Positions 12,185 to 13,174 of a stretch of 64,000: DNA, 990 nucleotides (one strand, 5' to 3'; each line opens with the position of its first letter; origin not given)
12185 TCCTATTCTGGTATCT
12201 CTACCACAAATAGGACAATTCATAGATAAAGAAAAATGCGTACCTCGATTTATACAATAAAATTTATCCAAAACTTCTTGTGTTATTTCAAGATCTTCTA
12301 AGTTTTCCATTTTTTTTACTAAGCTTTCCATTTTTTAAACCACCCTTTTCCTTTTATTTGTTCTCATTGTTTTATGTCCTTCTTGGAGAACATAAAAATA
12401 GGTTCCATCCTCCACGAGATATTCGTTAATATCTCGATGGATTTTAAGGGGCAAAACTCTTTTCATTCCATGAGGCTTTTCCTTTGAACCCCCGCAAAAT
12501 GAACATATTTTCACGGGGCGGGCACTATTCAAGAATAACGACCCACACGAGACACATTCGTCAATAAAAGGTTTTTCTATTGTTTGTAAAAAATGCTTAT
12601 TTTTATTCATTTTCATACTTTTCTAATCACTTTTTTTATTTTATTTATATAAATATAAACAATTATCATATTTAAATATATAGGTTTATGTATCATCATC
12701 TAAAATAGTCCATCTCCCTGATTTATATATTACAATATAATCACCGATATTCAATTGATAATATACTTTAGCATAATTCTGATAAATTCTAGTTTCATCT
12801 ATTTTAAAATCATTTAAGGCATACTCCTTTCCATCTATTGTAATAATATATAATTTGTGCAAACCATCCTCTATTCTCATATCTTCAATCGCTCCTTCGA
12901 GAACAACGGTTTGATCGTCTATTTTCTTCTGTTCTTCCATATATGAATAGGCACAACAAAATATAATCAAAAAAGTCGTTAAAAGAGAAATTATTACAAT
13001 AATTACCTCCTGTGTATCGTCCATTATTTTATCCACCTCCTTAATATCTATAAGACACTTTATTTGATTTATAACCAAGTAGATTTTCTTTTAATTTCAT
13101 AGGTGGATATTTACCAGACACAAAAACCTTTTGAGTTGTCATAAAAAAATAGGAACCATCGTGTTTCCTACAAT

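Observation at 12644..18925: Duplicated 38-39-bp promoter-like element upstream of two unrelated minus-strand genes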

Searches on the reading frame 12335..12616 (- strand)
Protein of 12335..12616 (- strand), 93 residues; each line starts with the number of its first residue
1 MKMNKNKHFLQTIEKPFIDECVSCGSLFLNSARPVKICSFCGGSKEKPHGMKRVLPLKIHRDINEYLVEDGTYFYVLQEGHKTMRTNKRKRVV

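Call 15: search_protein_families(library=phrogs, proteins=[window:12335-12616:-])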
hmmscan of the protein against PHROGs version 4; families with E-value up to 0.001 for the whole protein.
window:12335-12616:- (93 aa): 0 families

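Call 21: search_protein_families(library=pfam, proteins=[window:12335-12616:-], max_evalue=0.01)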
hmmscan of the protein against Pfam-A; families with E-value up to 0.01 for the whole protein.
window:12335-12616:- (93 aa): 1 family
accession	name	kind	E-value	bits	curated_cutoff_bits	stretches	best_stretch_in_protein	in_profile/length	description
PF06221.18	zf-C2HC5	-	0.01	16.3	25.8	0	18-42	17-41/54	Putative zinc finger motif, C2HC5-type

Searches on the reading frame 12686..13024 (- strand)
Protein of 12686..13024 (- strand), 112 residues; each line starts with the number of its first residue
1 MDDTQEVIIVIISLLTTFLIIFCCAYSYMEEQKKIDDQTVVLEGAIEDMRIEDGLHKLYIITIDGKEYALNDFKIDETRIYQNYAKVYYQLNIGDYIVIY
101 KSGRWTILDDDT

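Call 15: search_protein_families(library=phrogs, proteins=[window:12686-13024:-])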
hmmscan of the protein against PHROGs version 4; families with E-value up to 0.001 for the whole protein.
window:12686-13024:- (112 aa): 0 families

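Call 21: search_protein_families(library=pfam, proteins=[window:12686-13024:-], max_evalue=0.01)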
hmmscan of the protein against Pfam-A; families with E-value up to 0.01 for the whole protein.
window:12686-13024:- (112 aa): 0 families

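Call 85: search_protein_families(library=pfam, proteins=[window:12686-13024:-], max_evalue=0.1)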
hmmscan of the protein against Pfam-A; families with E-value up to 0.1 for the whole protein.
window:12686-13024:- (112 aa): 1 family
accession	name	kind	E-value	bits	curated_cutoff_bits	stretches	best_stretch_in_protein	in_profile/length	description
PF24828.1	DUF7713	-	0.015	15.3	24.1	1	41-73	17-47/68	Domain of unknown function (DUF7713)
